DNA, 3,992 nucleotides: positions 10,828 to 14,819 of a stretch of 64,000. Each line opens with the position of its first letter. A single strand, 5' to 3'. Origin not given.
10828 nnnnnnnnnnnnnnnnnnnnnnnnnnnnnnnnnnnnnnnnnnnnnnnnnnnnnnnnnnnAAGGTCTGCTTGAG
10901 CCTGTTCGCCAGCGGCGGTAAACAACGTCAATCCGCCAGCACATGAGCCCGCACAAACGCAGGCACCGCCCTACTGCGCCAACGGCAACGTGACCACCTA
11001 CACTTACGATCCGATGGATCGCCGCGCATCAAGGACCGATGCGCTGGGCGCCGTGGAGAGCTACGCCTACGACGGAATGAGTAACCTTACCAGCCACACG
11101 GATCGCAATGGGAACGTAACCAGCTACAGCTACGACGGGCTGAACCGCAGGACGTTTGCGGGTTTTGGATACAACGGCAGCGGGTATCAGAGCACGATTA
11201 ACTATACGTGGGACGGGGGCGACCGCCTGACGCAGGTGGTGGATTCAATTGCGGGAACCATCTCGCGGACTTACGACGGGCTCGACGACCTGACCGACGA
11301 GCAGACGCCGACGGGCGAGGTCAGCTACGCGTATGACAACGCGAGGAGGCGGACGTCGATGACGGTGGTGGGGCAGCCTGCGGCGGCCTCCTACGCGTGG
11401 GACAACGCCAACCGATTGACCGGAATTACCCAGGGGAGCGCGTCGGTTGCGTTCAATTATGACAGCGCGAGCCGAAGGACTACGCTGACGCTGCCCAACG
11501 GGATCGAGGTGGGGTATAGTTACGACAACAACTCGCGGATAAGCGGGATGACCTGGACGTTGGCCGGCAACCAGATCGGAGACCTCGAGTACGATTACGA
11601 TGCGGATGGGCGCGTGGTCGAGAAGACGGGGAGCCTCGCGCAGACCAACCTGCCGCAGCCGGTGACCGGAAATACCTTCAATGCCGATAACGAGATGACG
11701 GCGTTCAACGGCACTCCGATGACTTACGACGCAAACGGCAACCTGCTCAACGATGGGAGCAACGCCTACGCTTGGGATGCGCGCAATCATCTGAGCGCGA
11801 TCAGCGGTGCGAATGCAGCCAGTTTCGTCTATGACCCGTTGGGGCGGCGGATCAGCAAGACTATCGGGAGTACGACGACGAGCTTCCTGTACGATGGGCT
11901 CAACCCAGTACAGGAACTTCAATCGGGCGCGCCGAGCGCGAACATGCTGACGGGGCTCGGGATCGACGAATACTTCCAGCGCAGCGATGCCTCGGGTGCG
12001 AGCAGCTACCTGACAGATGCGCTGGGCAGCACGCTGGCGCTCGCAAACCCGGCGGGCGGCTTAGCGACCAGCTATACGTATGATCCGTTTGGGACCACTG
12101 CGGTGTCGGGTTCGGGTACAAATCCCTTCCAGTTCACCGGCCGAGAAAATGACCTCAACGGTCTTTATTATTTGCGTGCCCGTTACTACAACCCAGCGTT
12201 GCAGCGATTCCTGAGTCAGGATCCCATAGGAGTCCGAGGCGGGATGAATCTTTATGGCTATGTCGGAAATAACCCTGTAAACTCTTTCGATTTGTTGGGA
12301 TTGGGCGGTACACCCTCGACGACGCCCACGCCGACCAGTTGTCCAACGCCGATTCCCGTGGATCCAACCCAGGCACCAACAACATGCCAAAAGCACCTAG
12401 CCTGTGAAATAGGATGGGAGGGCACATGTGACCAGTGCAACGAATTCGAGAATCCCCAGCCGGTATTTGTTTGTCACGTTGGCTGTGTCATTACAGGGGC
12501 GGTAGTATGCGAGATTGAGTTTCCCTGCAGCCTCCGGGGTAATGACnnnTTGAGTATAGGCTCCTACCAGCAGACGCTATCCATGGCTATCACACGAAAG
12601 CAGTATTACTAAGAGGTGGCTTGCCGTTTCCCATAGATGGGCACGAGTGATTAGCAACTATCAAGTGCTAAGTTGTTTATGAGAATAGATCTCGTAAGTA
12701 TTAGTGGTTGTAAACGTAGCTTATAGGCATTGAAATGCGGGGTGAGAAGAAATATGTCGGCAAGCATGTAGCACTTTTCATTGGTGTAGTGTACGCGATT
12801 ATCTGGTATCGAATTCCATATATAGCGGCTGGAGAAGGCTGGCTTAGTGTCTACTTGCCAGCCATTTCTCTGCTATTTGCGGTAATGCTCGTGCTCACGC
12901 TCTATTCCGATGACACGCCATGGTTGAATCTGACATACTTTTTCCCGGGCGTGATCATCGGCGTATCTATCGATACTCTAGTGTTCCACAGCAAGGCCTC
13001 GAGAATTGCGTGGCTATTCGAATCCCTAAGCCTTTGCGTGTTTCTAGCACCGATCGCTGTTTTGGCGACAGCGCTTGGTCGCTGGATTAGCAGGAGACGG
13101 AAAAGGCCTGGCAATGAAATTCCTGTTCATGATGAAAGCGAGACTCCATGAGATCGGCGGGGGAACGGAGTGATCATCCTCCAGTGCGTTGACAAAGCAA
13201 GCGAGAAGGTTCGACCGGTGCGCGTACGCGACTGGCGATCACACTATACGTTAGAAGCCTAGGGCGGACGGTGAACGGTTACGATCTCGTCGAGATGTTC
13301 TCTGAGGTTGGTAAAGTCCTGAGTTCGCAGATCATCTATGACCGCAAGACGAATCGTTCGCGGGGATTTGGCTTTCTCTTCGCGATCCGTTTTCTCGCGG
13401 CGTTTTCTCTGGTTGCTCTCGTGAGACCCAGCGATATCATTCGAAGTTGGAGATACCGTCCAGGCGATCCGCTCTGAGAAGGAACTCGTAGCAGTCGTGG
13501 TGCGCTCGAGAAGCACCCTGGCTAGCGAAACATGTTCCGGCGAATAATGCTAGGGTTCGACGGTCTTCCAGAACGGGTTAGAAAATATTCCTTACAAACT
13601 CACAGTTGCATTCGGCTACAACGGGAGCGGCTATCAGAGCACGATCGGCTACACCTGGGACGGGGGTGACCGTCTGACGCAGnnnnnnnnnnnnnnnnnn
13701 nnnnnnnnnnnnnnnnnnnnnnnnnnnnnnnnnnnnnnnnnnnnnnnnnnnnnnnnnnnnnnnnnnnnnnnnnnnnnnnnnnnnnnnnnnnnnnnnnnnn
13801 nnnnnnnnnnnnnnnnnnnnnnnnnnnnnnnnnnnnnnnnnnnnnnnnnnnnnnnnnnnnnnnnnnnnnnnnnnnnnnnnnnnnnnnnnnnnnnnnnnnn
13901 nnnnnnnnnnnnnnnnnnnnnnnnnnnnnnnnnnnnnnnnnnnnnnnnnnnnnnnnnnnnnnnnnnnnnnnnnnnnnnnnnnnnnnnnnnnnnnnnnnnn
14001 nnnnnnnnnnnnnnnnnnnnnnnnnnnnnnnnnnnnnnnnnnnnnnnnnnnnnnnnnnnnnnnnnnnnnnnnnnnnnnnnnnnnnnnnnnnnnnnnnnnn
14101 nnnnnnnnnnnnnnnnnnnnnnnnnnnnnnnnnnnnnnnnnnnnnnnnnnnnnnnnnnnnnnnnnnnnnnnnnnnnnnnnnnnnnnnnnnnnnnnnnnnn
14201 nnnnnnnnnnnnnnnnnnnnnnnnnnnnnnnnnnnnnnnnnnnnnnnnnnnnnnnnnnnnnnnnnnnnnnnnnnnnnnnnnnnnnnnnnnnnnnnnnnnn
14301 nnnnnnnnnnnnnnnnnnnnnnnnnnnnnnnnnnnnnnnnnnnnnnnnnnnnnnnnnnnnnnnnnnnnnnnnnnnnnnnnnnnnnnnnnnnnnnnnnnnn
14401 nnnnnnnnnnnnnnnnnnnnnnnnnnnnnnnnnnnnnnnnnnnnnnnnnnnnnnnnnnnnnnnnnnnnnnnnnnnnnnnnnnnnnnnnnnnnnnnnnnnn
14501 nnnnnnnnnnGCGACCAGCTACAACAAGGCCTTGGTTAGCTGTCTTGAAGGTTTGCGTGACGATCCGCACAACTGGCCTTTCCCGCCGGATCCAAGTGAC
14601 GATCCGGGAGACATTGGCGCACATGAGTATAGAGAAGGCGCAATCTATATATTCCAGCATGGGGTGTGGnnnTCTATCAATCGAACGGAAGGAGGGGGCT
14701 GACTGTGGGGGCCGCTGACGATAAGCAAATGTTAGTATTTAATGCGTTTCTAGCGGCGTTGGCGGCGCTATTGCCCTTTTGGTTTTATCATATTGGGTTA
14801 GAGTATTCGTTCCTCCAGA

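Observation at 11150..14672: ~925-bp internal direct repeat between the two Rhs fragments with C-terminal displacement at LATSY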

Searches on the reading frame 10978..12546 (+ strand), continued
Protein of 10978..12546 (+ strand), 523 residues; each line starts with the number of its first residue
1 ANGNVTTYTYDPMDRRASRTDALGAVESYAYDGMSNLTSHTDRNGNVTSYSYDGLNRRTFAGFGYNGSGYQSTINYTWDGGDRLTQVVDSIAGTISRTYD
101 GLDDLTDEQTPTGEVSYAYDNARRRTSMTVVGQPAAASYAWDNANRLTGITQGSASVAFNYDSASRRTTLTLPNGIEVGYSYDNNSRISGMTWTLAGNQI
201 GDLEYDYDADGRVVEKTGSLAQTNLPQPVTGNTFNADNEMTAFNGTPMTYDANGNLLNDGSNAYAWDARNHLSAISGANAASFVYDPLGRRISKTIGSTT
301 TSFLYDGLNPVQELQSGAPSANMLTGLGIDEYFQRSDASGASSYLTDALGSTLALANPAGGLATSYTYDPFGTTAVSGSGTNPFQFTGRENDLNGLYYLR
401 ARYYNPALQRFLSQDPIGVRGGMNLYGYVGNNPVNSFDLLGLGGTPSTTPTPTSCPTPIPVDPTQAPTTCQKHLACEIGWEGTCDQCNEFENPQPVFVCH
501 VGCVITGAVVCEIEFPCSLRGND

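Call 23: search_protein_families(library=pfam, proteins=[L003:4445-5614:+, L003:5652-5987:+, L003:6400-7623:+, L003:7633-8052:+, L003:8229-8981:+, L003:9015-9455:+], max_evalue=0.1)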
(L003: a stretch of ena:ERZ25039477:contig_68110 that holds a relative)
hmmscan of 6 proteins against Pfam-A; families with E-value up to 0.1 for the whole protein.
L003:4445-5614:+ (390 aa): 1 family
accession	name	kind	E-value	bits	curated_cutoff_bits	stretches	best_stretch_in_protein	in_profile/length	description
PF05593.20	RHS_repeat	-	0.029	15.2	22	0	173-192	8-26/38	RHS Repeat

L003:5652-5987:+ (112 aa): 0 families

L003:6400-7623:+ (408 aa): 1 family
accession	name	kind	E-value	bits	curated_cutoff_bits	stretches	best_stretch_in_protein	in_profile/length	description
PF05593.20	RHS_repeat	-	2.2e-12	47.5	22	2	6-34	4-32/38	RHS Repeat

L003:7633-8052:+ (140 aa): 0 families

L003:8229-8981:+ (251 aa): 0 families

L003:9015-9455:+ (147 aa): 0 families

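Call 24: find_encoding_contigs(protein=P0001, flank=3000, max_places=4)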
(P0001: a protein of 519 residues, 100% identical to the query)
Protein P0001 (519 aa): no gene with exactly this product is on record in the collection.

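Call 60: find_encoding_contigs(protein=P0006, flank=10000, max_places=2)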
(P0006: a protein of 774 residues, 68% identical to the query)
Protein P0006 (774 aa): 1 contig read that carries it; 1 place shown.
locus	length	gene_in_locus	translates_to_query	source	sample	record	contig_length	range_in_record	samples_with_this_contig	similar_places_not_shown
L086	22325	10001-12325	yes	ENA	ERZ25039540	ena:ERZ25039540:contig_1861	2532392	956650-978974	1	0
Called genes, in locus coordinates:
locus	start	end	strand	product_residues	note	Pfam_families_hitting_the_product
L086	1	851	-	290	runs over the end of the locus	PF01969:Ni_insertion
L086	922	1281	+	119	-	PF21157:DksA_N, PF01258:zf-dskA_traR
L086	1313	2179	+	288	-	PF00483:NTP_transferase, PF12804:NTP_transf_3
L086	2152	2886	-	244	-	PF05593:RHS_repeat (faint), PF25023:TEN_YD-shell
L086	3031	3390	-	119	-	-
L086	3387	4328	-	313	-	-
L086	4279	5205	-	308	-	-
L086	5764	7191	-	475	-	PF05593:RHS_repeat (weak), PF25023:TEN_YD-shell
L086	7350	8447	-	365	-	PF01436:NHL (faint), PF06739:SBBP (faint)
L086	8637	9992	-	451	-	PF05593:RHS_repeat (faint), PF25023:TEN_YD-shell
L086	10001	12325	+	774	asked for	PF05593:RHS_repeat, PF25023:TEN_YD-shell (weak), PF05593:RHS_repeat, PF25023:TEN_YD-shell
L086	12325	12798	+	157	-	-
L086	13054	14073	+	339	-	PF05593:RHS_repeat (faint), PF25023:TEN_YD-shell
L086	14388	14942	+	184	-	-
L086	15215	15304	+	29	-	-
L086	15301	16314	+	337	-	PF25023:TEN_YD-shell, PF05593:RHS_repeat (faint)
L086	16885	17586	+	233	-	PF05593:RHS_repeat (faint), PF25023:TEN_YD-shell (weak)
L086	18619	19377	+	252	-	PF05593:RHS_repeat (faint), PF25023:TEN_YD-shell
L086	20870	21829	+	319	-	PF25023:TEN_YD-shell, PF05593:RHS_repeat (faint)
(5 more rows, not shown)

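Call 61: find_encoding_contigs(protein=P0094, flank=10000, max_places=2)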
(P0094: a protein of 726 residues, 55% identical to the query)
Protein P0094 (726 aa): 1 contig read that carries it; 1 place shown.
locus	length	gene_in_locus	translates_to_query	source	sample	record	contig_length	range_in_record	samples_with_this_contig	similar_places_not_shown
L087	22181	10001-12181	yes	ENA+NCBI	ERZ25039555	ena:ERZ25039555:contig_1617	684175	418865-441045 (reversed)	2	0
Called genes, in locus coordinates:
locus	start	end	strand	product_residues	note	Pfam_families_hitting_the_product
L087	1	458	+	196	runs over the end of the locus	-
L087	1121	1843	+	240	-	-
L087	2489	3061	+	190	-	PF13424:TPR_12 (faint), PF13428:TPR_14 (faint), PF07719:TPR_2 (faint), PF13432:TPR_16 (weak)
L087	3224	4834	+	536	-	PF20148:DUF6531, PF25023:TEN_YD-shell (weak), PF05593:RHS_repeat (weak)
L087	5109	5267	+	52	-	PF05593:RHS_repeat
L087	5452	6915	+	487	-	PF05593:RHS_repeat (weak), PF25023:TEN_YD-shell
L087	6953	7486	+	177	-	PF00515:TPR_1 (faint), PF07719:TPR_2 (faint), PF13424:TPR_12 (faint), PF13181:TPR_8 (faint), PF08238:Sel1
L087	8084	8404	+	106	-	-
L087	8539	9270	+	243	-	-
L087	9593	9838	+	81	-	-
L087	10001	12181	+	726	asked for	PF25023:TEN_YD-shell (weak), PF05593:RHS_repeat, PF25023:TEN_YD-shell, PF05593:RHS_repeat, PF25023:TEN_YD-shell, PF05593:RHS_repeat (weak), PF25023:TEN_YD-shell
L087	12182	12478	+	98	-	PF22302:DUF6968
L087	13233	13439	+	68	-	PF05593:RHS_repeat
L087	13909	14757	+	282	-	PF05593:RHS_repeat (faint), PF25023:TEN_YD-shell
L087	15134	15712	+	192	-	-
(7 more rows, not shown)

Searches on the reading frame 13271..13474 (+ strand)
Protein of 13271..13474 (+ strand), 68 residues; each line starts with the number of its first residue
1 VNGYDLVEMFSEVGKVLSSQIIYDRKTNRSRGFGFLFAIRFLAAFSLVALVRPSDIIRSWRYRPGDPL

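Call 8: search_protein_families(library=pfam, proteins=[window:13271-13474:+], max_evalue=0.01)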
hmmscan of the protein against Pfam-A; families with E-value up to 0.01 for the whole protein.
window:13271-13474:+ (68 aa): 1 family
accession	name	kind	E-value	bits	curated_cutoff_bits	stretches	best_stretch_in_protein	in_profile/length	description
PF00076.28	RRM_1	-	9.2e-07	29.1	20.7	1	5-36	14-44/70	RNA recognition motif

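Call 9: search_protein_families(library=ncbifam, proteins=[window:13271-13474:+], max_evalue=0.01)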
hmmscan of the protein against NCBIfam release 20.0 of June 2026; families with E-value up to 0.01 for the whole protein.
window:13271-13474:+ (68 aa): 4 families
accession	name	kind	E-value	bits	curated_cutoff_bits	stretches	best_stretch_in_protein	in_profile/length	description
NF058537.1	Rbp_regulator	equivalog_domain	1.6e-09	37.9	100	1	4-36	14-46/79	RNA-binding regulator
TIGR01622.1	SF-CC1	subfamily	2.4e-06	26.9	231.65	1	5-36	135-166/500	splicing factor, CC1-like family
TIGR01628.1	PABP-1234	subfamily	8.8e-05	21.8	497.1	1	4-36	300-331/595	polyadenylate binding protein, human types 1, 2, 3, 4 family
TIGR01661.1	ELAV_HUD_SF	subfamily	0.00076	19.2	279.1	1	4-36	104-136/351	ELAV/HuD family splicing factor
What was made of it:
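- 13271..13477 (+): RRM (RNA-recognition motif) gene remnant. Only profile positions 14-44 of 70 are matched. Calls 8, 9 (PF00076 E 9e-7; NF058537 E 2e-9).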

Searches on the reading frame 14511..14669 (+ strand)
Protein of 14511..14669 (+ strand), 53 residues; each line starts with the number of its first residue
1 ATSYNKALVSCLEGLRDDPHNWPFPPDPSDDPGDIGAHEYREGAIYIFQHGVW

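Call 45: search_protein_representatives(protein=window:14511-14669:+)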
Query: 53 residues. Proteins with E-value up to 0.001 (for the whole library): 4; up to 1e-10: 2; up to 1e-30: 0. The best 4 are listed.
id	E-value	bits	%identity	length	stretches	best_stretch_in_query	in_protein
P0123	6.8e-18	79.6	72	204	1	4-53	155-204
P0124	2.6e-16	74.6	35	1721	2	15-34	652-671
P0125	1.5e-05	40.8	38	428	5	7-25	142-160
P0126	7.4e-04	35.4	65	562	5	2-20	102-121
